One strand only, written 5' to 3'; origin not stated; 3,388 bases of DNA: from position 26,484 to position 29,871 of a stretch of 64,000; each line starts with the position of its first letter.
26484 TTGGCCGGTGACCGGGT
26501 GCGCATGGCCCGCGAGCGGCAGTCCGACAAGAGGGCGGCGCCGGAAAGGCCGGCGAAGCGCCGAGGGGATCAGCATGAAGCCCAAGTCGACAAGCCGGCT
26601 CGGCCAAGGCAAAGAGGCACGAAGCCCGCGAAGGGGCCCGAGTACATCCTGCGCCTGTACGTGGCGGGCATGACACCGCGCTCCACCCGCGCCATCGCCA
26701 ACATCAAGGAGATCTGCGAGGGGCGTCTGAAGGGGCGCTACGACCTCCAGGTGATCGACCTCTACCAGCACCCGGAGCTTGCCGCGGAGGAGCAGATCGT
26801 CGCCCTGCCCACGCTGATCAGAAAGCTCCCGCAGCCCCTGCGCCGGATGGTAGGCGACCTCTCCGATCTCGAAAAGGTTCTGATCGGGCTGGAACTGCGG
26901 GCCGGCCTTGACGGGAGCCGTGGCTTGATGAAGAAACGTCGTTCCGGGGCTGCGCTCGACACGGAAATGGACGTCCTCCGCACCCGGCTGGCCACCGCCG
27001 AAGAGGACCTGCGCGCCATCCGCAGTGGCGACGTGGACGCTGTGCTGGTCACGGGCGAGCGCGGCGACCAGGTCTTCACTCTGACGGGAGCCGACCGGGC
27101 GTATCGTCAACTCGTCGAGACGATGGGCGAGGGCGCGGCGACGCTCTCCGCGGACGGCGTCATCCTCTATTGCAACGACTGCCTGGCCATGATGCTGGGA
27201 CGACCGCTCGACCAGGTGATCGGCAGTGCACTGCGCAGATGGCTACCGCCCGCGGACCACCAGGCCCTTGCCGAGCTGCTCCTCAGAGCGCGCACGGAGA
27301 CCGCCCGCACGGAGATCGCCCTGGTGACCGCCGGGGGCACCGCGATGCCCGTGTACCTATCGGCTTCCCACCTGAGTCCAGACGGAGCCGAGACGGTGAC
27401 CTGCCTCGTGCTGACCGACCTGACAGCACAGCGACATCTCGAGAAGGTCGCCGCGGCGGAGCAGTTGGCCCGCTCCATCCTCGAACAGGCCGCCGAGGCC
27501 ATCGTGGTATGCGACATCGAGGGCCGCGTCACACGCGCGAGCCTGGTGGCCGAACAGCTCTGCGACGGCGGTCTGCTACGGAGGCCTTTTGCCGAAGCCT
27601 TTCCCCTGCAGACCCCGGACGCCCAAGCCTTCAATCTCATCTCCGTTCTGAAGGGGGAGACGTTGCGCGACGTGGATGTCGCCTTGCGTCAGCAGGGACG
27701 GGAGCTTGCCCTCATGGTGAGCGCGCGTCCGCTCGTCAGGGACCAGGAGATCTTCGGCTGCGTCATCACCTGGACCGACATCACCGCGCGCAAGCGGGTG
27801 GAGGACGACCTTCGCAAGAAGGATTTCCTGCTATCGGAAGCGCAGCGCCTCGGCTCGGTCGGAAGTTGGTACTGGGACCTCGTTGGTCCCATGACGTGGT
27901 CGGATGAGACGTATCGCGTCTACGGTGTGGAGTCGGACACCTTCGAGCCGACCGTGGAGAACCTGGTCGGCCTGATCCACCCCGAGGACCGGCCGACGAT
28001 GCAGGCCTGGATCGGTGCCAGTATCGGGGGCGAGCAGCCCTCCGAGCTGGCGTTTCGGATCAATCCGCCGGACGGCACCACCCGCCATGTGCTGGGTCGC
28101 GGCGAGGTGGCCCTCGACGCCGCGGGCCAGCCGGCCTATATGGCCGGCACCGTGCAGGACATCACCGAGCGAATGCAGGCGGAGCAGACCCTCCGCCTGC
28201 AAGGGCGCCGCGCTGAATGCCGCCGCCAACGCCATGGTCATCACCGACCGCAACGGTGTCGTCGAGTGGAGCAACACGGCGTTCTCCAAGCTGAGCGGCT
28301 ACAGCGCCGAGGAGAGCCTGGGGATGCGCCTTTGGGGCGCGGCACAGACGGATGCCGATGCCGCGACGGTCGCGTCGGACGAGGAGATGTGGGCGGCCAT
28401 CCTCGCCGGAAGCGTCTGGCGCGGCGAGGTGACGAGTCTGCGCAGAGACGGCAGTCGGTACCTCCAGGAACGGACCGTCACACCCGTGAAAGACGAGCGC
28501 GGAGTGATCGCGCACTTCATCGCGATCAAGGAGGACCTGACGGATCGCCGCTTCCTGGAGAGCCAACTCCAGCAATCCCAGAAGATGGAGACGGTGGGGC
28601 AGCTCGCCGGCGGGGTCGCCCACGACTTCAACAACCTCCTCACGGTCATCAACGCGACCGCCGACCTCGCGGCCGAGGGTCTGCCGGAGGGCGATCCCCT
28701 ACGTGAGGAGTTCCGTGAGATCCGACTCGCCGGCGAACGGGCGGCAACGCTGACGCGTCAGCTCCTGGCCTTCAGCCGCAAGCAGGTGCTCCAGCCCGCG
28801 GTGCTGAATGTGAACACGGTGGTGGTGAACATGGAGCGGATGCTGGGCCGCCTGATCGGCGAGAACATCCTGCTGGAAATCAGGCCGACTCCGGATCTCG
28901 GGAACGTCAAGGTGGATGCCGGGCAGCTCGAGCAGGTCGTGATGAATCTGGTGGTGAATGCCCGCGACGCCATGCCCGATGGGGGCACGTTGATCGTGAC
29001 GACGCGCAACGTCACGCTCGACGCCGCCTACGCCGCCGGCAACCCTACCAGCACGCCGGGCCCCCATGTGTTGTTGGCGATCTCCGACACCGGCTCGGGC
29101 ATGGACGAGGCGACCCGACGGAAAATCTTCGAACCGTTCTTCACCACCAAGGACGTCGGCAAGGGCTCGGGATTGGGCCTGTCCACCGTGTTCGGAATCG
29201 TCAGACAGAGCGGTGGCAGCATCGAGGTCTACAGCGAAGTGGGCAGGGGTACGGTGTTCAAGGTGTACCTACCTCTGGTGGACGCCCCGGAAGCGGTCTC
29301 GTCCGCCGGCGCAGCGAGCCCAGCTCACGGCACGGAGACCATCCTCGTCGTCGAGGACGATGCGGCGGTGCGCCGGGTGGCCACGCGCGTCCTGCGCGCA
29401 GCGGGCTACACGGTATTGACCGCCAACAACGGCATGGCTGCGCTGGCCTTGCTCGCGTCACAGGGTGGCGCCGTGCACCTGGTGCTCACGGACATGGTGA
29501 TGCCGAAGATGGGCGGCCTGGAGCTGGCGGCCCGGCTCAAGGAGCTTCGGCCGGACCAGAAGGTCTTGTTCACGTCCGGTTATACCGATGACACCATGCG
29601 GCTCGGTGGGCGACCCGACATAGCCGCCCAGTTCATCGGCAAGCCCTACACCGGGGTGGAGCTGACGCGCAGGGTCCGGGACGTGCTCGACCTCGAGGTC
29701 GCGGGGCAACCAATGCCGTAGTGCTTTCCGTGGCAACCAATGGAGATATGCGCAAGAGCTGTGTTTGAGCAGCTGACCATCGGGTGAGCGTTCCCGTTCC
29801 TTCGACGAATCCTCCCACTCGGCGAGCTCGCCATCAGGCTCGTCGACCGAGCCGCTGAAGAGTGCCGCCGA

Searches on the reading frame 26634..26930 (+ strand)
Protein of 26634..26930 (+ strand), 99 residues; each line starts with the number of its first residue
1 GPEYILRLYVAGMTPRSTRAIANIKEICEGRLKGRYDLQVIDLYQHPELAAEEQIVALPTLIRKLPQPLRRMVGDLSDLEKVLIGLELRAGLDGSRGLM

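Call 34: search_solved_structures(query=window:26634-26930:+, max_evalue=0.001, show_alignments=2)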
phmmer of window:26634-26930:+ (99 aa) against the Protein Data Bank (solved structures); distinct sequences matched with E-value up to 0.001: 11.
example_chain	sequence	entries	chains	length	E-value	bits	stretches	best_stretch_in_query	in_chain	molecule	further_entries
8fwj_M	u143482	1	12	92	4.5e-28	100.4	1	6-88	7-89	Circadian clock protein KaiB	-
4kso_C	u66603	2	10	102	5.2e-27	97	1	3-91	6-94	Circadian clock protein KaiB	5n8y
2qke_A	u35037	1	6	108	6.4e-26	93.5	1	3-89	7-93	Circadian clock protein kaiB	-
1wwj_A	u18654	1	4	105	7.5e-26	93.3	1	3-88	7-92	Circadian clock protein kaiB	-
1r5p_A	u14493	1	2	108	1.8e-25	92.1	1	3-88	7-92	circadian oscillation regulator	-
1vgl_A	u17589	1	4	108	4.6e-25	90.8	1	3-89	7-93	Circadian clock protein kaiB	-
5jwq_B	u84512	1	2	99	1e-24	89.7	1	5-90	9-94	Circadian clock protein KaiB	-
5jwo_B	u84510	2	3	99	2.7e-24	88.3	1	5-90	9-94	Circadian clock protein KaiB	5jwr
5jyt_A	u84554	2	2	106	4.2e-24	87.7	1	5-90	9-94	Circadian clock protein KaiB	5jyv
4kun_A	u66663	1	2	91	2.6e-16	62.8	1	6-88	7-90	Hypothetical protein Lpp1115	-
8ubh_A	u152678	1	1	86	7.6e-16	61.3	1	4-77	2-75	Circadian oscillation regulator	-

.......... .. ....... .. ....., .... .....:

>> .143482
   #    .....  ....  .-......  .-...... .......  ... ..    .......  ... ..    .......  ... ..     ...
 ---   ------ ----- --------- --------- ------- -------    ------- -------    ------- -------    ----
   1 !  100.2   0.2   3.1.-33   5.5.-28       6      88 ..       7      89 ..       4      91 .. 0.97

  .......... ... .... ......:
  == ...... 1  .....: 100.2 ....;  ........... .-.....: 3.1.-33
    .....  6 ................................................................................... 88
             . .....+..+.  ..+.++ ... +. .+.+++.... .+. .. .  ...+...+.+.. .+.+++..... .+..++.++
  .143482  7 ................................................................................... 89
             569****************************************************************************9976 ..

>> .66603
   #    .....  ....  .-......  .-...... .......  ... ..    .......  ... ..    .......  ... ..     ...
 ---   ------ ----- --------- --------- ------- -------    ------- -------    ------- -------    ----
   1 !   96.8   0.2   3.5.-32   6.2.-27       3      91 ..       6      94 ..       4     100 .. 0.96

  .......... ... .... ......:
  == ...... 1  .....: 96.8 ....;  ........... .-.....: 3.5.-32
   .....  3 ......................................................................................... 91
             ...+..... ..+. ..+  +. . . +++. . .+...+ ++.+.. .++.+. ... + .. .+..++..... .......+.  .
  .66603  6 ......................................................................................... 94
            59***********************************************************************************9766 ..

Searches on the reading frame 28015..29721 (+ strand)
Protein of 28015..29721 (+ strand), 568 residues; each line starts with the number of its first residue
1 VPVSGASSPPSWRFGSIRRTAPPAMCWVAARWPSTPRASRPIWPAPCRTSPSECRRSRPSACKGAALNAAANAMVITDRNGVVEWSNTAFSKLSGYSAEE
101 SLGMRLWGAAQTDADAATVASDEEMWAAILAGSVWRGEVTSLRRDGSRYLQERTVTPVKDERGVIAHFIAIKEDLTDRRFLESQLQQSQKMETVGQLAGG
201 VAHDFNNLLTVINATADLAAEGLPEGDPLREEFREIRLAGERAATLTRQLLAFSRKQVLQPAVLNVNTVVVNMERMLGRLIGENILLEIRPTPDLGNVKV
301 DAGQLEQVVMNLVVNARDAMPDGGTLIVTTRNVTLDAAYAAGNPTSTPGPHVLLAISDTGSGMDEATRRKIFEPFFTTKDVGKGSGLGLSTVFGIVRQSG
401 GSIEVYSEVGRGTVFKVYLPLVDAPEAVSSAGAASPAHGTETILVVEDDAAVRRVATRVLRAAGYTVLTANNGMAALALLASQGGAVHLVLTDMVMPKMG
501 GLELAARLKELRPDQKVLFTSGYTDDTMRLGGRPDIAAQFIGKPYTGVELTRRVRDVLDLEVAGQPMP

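Call 4: search_protein_families(library=pfam, proteins=[window:28015-29721:+], max_evalue=0.01)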
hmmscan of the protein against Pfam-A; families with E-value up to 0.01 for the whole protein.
window:28015-29721:+ (568 aa): 8 families
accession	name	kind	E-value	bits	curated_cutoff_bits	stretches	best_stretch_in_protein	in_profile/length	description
PF02518.31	HATPase_c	-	1.2e-21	77.7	26.4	1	301-421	2-109/111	Histidine kinase-, DNA gyrase B-, and HSP90-like ATPase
PF00072.30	Response_reg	-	3.7e-19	69.4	30.2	1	443-554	1-110/111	Response regulator receiver domain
PF13426.13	PAS_9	-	3.4e-12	47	27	1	72-177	2-103/103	PAS domain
PF00989.32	PAS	-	2.3e-10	40.9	22.6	1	65-171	5-109/113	PAS fold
PF08448.16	PAS_4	-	4.6e-10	40.1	23.1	1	71-179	5-109/110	PAS fold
PF00512.31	HisKA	-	9.3e-08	32.5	26.9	1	195-257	3-64/66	His Kinase A (phospho-acceptor) domain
PF08447.18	PAS_3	-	2.2e-05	25.1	25.6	1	87-171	5-88/89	PAS fold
PF13188.13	PAS_8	-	0.00082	19.6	21.8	1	65-110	5-50/65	PAS domain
